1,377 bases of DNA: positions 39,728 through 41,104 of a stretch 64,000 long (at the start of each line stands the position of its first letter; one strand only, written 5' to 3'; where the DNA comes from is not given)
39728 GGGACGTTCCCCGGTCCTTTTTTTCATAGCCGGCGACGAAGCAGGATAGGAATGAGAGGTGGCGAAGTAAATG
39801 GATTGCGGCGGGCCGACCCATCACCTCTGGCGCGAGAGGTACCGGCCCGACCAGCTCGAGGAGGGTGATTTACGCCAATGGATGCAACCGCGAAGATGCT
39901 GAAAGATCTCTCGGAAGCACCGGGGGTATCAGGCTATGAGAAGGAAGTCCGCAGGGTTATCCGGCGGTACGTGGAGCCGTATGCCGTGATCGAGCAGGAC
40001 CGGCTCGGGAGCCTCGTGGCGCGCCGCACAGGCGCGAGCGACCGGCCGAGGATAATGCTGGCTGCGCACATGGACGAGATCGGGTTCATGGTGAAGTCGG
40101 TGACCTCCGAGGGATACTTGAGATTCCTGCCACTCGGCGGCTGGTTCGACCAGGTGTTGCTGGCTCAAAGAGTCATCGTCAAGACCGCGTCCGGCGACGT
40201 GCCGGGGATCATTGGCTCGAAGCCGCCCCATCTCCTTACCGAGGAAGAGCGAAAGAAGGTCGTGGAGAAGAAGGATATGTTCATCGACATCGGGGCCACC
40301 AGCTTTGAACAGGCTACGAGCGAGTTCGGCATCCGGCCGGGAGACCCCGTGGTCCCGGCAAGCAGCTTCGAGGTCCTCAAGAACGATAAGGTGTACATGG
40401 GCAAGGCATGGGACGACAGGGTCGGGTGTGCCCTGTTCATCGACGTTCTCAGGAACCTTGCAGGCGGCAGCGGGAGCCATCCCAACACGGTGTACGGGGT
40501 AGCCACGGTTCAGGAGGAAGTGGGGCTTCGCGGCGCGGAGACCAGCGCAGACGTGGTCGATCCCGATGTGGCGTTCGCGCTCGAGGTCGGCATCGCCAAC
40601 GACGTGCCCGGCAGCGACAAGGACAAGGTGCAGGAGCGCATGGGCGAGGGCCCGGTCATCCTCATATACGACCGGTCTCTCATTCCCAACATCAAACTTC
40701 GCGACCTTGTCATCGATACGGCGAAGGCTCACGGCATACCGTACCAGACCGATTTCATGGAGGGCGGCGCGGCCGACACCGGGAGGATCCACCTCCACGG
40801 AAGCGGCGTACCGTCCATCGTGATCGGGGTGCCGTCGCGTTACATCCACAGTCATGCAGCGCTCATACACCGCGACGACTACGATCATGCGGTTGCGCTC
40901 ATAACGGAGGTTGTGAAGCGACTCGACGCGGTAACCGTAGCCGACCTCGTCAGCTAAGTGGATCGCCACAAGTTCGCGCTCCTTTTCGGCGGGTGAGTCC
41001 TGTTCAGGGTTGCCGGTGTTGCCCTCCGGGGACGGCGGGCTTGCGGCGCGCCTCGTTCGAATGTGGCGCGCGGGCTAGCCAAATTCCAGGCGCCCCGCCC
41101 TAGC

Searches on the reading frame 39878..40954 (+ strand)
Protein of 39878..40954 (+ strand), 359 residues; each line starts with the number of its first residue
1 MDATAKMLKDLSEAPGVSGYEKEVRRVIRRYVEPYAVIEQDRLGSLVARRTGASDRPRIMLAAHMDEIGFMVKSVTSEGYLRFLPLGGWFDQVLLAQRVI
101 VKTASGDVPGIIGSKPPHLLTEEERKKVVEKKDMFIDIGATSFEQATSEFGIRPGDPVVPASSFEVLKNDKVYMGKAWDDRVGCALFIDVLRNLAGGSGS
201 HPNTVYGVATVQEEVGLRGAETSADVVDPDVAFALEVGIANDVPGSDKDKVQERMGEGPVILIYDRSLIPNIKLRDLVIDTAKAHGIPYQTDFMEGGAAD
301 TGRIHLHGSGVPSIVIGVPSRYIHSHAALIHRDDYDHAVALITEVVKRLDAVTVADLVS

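Call 34: find_homologous_proteins(query=window:39878-40954:+, max_evalue=1e-30)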
Query window:39878-40954:+ (359 aa): 8000 proteins with E <= 1e-30 among 8000 candidates; the best 120 are listed.
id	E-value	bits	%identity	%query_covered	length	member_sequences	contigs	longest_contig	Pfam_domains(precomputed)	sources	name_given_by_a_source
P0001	1.6e-233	792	100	100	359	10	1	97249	PF01546.34,PF27529.1,PF05343.20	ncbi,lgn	ncbi:MAG: M42 family metallopeptidase [Bacillota bacterium]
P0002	4.6e-217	738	92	100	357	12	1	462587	PF01546.34,PF27529.1,PF05343.20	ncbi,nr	ncbi:MAG: M42 family metallopeptidase [Firmicutes bacterium]|nr:M42 family metallopeptidase [Bacillo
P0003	5.5e-217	738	92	100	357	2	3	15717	PF01546.34,PF27529.1,PF05343.20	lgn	-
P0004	7.6e-213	724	91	100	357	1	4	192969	PF01546.34,PF27529.1,PF05343.20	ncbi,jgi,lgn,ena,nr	ncbi:MAG: M42 family metallopeptidase [Firmicutes bacterium]|nr:M42 family metallopeptidase [Bacillo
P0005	5.0e-206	702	86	100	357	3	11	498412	PF01546.34,PF27529.1,PF05343.20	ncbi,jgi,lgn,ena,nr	ncbi:MAG TPA: M42 family metallopeptidase [Firmicutes bacterium]|nr:M42 family metallopeptidase [Bac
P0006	7.6e-203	691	86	100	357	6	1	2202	PF01546.34,PF27529.1,PF05343.20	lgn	-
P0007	2.0e-194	664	83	98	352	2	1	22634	PF01546.34,PF27529.1,PF05343.20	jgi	jgi:endoglucanase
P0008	6.2e-188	642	80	100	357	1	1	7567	PF01546.34,PF27529.1,PF05343.20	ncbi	-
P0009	2.2e-177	607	75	100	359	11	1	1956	PF01546.34,PF27529.1,PF05343.20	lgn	-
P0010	4.3e-177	607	75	100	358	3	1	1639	PF01546.34,PF27529.1,PF05343.20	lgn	-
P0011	5.2e-176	603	74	99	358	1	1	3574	PF01546.34,PF27529.1,PF05343.20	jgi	jgi:putative aminopeptidase FrvX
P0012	1.1e-174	599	74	100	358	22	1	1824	PF27529.1,PF05343.20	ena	-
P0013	3.8e-159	548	67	99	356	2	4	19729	PF01546.34,PF27529.1,PF05343.20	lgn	-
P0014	3.2e-156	538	65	100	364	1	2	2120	PF01546.34,PF27529.1,PF05343.20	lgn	-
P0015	2.2e-154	532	65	100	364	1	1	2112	PF01546.34,PF27529.1,PF05343.20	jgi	jgi:endoglucanase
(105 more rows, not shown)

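Call 35: find_encoding_contigs(protein=P0002, flank=2500, max_places=3)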
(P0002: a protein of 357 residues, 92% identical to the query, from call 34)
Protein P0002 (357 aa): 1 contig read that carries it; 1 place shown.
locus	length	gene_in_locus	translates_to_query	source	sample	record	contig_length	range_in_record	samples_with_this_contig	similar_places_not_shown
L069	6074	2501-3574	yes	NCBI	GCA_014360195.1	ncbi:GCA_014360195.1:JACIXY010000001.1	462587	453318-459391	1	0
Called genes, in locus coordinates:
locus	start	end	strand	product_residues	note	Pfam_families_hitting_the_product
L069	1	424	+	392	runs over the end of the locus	PF00155:Aminotran_1_2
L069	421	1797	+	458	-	PF06838:Met_gamma_lyase, PF01053:Cys_Met_Meta_PP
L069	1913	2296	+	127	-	PF02675:AdoMet_dc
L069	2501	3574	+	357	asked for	PF27529:AMPT, PF05343:Peptidase_M42, PF01546:Peptidase_M20 (weak)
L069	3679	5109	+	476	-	-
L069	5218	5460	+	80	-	-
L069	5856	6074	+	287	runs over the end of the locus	PF03104:DNA_pol_B_exo1 (faint), PF13482:RNase_H_2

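Call 36: find_encoding_contigs(protein=P0004, flank=2500, max_places=3)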
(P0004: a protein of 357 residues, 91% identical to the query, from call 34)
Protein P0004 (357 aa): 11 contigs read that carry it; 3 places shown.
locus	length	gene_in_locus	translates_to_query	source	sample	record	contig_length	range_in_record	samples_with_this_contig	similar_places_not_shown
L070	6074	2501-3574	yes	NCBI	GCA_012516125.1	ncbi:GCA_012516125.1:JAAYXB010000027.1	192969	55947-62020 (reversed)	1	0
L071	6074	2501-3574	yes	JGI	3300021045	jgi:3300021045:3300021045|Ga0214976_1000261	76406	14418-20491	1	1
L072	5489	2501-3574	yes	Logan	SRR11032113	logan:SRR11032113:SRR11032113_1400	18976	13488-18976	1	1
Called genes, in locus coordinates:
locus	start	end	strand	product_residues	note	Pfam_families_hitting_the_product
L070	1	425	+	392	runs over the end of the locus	PF00155:Aminotran_1_2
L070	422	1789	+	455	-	PF06838:Met_gamma_lyase, PF01053:Cys_Met_Meta_PP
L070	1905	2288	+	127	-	PF02675:AdoMet_dc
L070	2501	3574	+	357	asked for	PF27529:AMPT, PF05343:Peptidase_M42, PF01546:Peptidase_M20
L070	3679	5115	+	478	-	-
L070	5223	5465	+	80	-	-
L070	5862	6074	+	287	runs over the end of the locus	PF03104:DNA_pol_B_exo1 (faint), PF13482:RNase_H_2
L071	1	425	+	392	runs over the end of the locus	PF00155:Aminotran_1_2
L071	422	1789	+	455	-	PF06838:Met_gamma_lyase, PF01053:Cys_Met_Meta_PP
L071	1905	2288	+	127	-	PF02675:AdoMet_dc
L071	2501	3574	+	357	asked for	PF27529:AMPT, PF05343:Peptidase_M42, PF01546:Peptidase_M20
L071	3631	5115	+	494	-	-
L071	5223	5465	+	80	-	-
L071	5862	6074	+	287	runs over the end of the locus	PF03104:DNA_pol_B_exo1 (faint), PF13482:RNase_H_2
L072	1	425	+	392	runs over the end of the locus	PF00155:Aminotran_1_2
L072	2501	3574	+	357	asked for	PF27529:AMPT, PF05343:Peptidase_M42, PF01546:Peptidase_M20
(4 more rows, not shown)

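Call 37: find_encoding_contigs(protein=P0005, flank=2500, max_places=3)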
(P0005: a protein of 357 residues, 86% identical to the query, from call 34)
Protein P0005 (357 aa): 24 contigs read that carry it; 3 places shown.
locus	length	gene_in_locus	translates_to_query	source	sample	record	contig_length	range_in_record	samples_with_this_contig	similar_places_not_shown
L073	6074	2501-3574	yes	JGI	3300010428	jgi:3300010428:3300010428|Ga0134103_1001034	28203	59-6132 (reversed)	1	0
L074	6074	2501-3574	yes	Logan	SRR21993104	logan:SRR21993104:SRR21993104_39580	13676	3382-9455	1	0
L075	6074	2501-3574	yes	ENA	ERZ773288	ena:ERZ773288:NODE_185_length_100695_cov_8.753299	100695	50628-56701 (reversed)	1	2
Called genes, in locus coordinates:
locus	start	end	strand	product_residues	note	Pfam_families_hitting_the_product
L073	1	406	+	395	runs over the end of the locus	PF00155:Aminotran_1_2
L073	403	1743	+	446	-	PF06838:Met_gamma_lyase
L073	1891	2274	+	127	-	PF02675:AdoMet_dc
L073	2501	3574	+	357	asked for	PF27529:AMPT, PF05343:Peptidase_M42, PF01546:Peptidase_M20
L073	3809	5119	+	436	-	-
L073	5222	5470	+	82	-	-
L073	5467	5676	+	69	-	-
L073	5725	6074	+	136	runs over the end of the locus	?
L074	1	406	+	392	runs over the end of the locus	PF00155:Aminotran_1_2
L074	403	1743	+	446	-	PF06838:Met_gamma_lyase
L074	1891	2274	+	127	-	PF02675:AdoMet_dc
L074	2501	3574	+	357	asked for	PF27529:AMPT, PF05343:Peptidase_M42, PF01546:Peptidase_M20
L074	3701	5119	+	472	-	-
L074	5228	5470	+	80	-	-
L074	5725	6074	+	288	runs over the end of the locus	PF13482:RNase_H_2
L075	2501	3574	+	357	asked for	PF27529:AMPT, PF05343:Peptidase_M42, PF01546:Peptidase_M20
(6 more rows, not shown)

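Call 39: list_cluster_members(proteins=[P0001])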
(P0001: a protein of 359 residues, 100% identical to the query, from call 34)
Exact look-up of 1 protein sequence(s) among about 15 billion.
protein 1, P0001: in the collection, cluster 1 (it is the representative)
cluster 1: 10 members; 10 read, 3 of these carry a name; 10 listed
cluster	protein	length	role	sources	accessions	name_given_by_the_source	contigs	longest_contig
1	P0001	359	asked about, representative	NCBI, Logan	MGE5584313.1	MAG: M42 family metallopeptidase [Bacillota bacterium]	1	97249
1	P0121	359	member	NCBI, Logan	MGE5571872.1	MAG: M42 family metallopeptidase [Bacteroidota bacterium]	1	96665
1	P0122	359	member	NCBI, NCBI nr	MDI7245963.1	MAG: M42 family metallopeptidase [Bacillota bacterium] | M42 family metallopeptidase [Bacillota bacterium]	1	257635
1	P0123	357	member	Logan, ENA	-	-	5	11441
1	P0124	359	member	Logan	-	-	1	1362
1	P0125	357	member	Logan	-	-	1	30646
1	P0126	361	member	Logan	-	-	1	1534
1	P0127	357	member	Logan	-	-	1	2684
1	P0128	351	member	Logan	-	-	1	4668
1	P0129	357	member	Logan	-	-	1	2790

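Call 40: find_encoding_contigs(protein=P0125, flank=2500, max_places=3)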
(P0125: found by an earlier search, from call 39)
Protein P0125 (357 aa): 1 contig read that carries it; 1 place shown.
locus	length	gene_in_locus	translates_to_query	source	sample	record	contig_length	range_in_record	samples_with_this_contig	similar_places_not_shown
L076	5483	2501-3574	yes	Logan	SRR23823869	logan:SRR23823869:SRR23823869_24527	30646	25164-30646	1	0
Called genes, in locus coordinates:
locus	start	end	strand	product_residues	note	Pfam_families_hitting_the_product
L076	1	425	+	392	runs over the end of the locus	PF00155:Aminotran_1_2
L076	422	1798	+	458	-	PF06838:Met_gamma_lyase, PF01053:Cys_Met_Meta_PP (weak)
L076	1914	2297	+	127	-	PF02675:AdoMet_dc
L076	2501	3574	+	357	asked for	PF27529:AMPT, PF05343:Peptidase_M42, PF01546:Peptidase_M20 (weak)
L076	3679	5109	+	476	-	-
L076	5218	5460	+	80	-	-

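Call 41: find_encoding_contigs(protein=P0123, flank=2500, max_places=4)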
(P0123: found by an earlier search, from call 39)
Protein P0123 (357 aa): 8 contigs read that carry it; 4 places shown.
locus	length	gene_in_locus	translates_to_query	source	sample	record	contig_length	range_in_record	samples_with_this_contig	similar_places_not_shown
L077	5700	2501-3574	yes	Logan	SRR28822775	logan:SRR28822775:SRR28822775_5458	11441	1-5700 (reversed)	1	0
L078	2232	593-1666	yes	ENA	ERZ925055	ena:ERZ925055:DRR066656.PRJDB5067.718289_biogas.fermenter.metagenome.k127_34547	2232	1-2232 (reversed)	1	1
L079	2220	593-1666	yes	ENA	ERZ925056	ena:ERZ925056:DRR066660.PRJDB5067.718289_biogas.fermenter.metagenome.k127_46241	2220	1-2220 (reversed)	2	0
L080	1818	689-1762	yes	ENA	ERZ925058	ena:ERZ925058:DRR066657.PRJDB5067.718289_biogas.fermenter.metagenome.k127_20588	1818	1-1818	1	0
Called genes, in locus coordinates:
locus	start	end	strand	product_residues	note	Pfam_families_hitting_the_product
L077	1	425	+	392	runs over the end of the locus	PF00155:Aminotran_1_2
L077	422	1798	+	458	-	PF06838:Met_gamma_lyase, PF01053:Cys_Met_Meta_PP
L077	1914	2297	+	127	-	PF02675:AdoMet_dc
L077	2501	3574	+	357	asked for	PF27529:AMPT, PF05343:Peptidase_M42, PF01546:Peptidase_M20 (weak)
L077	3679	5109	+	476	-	-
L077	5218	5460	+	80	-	-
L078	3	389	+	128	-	?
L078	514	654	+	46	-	-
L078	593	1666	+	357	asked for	PF27529:AMPT, PF05343:Peptidase_M42, PF01546:Peptidase_M20 (weak)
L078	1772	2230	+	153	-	?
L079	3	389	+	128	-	?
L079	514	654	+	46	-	-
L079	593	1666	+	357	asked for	PF27529:AMPT, PF05343:Peptidase_M42, PF01546:Peptidase_M20 (weak)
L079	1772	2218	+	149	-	?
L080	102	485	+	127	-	PF02675:AdoMet_dc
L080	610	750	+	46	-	-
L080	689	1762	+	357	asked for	PF27529:AMPT, PF05343:Peptidase_M42, PF01546:Peptidase_M20 (weak)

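Call 42: find_encoding_contigs(protein=P0122, flank=10000, max_places=2)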
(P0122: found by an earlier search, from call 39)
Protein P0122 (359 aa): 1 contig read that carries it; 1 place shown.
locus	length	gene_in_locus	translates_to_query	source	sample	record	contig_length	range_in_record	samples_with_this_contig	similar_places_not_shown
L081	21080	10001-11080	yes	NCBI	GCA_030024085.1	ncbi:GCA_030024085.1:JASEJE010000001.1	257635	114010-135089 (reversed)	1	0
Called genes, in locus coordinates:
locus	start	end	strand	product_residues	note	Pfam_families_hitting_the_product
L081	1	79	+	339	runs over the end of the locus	PF04166:PdxA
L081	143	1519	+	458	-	PF02447:GntP_permease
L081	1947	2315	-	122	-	PF02452:PemK_toxin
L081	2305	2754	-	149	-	PF12728:HTH_17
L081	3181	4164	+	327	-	PF00004:AAA, PF17866:AAA_lid_6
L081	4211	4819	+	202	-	PF01926:MMR_HSR1 (weak)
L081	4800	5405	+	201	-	PF01040:UbiA (faint)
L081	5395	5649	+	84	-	-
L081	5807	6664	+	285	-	PF01678:DAP_epimerase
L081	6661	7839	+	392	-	PF00155:Aminotran_1_2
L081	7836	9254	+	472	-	PF06838:Met_gamma_lyase, PF01053:Cys_Met_Meta_PP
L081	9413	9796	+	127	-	PF02675:AdoMet_dc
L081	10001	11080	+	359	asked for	PF27529:AMPT, PF05343:Peptidase_M42, PF01546:Peptidase_M20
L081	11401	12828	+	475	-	-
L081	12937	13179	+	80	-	-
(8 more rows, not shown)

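Call 78: find_encoding_contigs(protein=P0001, flank=1000, max_places=4)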
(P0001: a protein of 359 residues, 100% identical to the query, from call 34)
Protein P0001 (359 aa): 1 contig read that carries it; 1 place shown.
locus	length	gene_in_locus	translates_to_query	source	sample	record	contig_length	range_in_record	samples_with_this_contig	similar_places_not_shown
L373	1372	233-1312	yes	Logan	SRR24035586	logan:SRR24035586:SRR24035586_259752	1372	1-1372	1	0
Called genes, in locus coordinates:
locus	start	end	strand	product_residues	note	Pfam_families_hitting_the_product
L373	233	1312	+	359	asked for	PF27529:AMPT, PF05343:Peptidase_M42, PF01546:Peptidase_M20 (weak)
